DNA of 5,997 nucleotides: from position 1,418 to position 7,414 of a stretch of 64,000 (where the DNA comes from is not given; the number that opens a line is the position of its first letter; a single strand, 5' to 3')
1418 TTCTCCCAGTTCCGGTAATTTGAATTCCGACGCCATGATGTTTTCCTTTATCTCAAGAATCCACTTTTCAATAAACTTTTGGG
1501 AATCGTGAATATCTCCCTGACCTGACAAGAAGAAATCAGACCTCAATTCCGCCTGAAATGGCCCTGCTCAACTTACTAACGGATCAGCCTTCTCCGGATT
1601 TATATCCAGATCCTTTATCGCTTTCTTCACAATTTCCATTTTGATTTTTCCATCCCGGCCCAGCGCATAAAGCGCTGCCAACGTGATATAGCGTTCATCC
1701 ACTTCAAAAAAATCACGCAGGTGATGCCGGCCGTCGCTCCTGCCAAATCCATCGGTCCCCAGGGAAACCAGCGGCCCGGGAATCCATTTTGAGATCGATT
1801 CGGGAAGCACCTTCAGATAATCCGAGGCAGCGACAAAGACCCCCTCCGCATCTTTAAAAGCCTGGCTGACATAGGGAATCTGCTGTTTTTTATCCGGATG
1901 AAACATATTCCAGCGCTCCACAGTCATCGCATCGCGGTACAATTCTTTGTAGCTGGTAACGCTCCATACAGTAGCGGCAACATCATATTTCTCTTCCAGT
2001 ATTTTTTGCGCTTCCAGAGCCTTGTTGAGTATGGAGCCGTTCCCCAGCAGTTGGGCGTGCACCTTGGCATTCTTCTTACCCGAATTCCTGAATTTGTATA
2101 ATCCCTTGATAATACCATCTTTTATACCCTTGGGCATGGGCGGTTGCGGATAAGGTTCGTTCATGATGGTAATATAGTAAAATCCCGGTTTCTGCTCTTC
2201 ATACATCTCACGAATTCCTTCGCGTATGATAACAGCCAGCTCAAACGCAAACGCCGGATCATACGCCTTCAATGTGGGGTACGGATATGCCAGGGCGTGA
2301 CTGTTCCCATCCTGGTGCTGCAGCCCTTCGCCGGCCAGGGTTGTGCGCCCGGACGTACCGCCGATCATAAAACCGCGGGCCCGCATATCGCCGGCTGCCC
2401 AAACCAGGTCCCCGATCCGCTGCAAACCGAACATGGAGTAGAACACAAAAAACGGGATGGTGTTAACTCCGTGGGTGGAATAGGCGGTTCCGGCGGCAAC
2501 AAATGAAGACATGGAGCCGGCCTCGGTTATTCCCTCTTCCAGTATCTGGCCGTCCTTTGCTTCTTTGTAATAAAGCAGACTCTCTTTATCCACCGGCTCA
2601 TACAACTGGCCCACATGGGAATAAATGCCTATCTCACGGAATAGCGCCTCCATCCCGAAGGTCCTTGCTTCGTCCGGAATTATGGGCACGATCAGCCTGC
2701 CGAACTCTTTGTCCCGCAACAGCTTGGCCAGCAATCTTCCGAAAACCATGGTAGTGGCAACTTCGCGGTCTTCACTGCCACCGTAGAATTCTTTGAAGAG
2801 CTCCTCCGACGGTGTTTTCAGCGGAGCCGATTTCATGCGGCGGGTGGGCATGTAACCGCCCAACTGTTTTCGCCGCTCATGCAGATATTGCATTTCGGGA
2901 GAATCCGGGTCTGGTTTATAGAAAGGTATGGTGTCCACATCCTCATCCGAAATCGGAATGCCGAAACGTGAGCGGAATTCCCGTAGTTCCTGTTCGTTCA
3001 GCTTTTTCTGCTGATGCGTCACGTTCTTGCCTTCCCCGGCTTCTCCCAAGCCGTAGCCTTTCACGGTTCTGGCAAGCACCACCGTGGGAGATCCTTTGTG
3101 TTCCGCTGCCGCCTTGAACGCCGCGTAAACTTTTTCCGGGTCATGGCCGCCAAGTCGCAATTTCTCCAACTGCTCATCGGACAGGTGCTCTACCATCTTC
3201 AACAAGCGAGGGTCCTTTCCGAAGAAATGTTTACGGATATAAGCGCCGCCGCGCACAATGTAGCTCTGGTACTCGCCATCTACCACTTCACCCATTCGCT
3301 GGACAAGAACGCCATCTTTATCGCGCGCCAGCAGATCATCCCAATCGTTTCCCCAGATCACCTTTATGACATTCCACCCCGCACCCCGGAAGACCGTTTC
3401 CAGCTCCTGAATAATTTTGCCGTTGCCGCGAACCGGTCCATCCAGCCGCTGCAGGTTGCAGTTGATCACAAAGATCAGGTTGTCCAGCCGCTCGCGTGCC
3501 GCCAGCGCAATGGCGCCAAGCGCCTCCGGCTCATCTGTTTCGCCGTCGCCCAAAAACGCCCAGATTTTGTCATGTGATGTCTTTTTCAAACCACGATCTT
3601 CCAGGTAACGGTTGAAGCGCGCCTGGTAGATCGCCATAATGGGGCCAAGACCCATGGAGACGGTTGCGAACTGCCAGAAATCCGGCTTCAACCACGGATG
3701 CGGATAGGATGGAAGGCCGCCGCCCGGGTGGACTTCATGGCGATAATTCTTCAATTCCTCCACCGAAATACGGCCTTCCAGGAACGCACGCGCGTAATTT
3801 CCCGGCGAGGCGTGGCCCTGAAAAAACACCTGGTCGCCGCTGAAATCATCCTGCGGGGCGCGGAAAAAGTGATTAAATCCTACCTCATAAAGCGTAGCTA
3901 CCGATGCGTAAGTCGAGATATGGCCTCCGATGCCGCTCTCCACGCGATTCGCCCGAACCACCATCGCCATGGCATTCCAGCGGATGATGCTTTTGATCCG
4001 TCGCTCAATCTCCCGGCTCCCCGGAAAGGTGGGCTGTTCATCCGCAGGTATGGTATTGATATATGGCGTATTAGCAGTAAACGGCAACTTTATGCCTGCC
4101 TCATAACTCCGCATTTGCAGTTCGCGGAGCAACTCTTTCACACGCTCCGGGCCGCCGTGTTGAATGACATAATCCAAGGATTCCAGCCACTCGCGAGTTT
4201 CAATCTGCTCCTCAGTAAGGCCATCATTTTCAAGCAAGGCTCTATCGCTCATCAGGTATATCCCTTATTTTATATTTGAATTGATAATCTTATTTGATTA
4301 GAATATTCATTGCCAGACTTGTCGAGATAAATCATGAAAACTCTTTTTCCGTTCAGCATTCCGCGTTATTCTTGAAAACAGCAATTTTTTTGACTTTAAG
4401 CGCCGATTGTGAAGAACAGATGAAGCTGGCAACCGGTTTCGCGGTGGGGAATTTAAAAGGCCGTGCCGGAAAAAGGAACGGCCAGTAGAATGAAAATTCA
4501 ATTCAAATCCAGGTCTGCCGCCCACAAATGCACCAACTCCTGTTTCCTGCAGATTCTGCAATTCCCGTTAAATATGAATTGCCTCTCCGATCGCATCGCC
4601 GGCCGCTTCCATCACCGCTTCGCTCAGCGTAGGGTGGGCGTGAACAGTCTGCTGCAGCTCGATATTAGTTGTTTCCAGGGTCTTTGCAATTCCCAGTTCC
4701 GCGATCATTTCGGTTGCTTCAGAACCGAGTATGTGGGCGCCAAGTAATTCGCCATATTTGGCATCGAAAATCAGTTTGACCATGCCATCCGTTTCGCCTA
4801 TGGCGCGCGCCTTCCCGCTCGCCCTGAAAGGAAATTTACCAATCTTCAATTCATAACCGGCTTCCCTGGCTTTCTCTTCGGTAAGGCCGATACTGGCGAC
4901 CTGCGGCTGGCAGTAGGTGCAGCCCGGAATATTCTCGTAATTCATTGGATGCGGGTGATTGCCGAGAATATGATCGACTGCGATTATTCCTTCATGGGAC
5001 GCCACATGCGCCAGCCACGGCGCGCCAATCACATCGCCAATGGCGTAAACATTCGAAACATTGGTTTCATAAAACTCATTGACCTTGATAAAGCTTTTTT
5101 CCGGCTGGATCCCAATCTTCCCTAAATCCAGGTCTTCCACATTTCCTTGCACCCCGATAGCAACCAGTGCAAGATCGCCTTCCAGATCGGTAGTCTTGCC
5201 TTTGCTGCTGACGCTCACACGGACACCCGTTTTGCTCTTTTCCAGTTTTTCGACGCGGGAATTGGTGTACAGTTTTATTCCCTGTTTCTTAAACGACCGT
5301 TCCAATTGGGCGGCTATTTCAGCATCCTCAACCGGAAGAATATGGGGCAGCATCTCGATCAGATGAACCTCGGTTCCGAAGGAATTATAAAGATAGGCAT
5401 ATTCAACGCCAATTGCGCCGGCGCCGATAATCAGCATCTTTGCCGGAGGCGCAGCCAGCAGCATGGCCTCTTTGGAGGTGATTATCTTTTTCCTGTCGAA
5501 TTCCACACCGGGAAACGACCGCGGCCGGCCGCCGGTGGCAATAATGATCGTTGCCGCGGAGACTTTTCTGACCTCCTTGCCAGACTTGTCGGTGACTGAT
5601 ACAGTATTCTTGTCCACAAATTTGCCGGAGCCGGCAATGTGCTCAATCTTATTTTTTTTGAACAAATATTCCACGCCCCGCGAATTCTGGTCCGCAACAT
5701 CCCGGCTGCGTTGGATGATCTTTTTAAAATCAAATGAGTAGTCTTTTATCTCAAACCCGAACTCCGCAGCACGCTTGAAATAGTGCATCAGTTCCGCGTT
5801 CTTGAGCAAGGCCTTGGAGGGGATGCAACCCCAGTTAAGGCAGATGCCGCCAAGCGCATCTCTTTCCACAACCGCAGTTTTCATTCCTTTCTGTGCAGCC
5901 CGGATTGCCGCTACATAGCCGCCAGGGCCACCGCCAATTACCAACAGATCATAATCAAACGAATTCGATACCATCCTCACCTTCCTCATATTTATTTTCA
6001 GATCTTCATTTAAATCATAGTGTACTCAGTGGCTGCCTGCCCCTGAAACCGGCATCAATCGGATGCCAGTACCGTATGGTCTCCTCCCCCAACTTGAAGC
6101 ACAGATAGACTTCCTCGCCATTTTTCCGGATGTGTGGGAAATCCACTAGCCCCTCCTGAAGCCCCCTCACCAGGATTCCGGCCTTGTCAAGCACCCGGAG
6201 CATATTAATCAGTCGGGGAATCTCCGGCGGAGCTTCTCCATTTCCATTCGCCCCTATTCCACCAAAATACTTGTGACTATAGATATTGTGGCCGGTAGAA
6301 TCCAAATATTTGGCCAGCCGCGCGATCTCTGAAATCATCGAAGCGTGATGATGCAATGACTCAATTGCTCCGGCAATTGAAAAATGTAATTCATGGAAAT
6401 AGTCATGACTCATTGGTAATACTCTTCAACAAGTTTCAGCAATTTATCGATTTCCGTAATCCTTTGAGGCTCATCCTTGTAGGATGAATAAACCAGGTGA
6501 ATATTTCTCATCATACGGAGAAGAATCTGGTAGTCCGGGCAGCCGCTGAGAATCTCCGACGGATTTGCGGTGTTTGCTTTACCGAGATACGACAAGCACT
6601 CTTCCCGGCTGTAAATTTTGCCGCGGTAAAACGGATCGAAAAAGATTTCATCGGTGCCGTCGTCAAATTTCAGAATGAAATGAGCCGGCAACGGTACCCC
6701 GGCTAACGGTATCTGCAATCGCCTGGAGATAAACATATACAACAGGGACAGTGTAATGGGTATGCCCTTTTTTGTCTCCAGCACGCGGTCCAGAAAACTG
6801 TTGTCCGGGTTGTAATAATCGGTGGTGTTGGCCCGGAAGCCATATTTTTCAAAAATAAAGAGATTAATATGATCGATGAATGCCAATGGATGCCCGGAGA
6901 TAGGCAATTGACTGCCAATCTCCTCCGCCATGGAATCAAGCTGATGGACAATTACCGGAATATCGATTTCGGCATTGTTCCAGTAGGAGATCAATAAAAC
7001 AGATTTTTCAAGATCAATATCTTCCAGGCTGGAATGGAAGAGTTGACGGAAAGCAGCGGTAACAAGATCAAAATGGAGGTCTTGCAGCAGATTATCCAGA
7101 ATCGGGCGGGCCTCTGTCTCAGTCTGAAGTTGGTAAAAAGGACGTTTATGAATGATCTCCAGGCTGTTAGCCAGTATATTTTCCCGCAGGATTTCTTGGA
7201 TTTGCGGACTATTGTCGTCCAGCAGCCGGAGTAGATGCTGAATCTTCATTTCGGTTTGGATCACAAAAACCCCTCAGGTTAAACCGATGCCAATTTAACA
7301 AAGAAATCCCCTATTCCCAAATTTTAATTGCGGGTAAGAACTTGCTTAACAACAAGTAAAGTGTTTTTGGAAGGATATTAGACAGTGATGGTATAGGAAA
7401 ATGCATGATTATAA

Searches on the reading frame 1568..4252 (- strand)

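Call 85: search_protein_families(library=pfam, proteins=[window:1568-4252:-], max_evalue=0.000001)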
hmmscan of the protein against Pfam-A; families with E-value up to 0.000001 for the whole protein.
window:1568-4252:- (894 aa): 3 families
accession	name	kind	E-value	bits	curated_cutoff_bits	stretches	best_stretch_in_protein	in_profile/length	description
PF17831.6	PDH_E1_M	-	2.6e-92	308.7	23.2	1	486-704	11-229/229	Pyruvate dehydrogenase E1 component middle domain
PF00456.26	Transketolase_N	-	6.3e-18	65.3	22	1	100-305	13-220/334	Transketolase, thiamine diphosphate binding domain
PF22613.1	Transketolase_C_1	-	1.9e-16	60.7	27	1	717-852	1-113/113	Transketolase-like TK C-terminal domain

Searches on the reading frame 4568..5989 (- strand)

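Call 85: search_protein_families(library=pfam, proteins=[window:4568-5989:-], max_evalue=0.000001)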
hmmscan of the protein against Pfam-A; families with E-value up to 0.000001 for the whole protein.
window:4568-5989:- (473 aa): 10 families
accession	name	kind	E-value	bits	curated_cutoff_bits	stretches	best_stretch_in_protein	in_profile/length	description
PF07992.20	Pyr_redox_2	-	9.2e-71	239.1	26.1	1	13-334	1-291/291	Pyridine nucleotide-disulphide oxidoreductase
PF02852.28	Pyr_redox_dim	-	2.1e-37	128.1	25.3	1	354-463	1-110/110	Pyridine nucleotide-disulphide oxidoreductase, dimerisation domain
PF00070.33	Pyr_redox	-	2.2e-24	86.2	22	1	184-259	1-78/82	Pyridine nucleotide-disulphide oxidoreductase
PF13738.12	Pyr_redox_3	-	1.9e-16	60.6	30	1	16-318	1-305/305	Pyridine nucleotide-disulphide oxidoreductase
PF01266.30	DAO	-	8.8e-09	35.8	27.9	0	14-47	1-35/353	FAD dependent oxidoreductase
PF00890.30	FAD_binding_2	-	1e-08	35.3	20.4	0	14-46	1-33/414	FAD binding domain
PF03486.20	HI0933_like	-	1.1e-08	35.3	50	0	14-44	2-32/244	HI0933-like protein Rossmann domain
PF01134.28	GIDA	-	3.3e-08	33.4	22.1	0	14-154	1-150/391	Glucose inhibited division protein A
PF13450.12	NAD_binding_8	-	4e-08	33.8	21.9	0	17-50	1-35/68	NAD(P)-binding Rossmann-like domain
PF12831.13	FAD_oxidored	-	4.8e-07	29.9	27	1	14-49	1-37/416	FAD dependent oxidoreductase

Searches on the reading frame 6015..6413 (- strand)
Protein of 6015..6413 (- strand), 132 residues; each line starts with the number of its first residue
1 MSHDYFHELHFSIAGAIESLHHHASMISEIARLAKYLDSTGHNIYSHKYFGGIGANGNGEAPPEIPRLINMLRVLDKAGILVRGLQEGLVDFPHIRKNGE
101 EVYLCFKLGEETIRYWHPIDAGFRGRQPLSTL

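Call 85: search_protein_families(library=pfam, proteins=[window:6015-6413:-], max_evalue=0.000001)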
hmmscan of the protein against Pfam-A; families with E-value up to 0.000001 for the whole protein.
window:6015-6413:- (132 aa): 1 family
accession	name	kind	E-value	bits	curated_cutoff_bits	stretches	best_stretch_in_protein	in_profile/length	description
PF09969.14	DUF2203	-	2.2e-20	74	24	1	26-129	25-122/122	Uncharacterized conserved protein (DUF2203)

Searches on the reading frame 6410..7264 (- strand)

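Call 85: search_protein_families(library=pfam, proteins=[window:6410-7264:-], max_evalue=0.000001)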
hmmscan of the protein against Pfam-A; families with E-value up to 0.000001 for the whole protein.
window:6410-7264:- (284 aa): 1 family
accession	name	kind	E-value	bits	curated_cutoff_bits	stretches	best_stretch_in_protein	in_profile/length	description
PF13369.12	Transglut_core2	-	9.1e-40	136.1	23.5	1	106-253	4-155/155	Transglutaminase-like superfamily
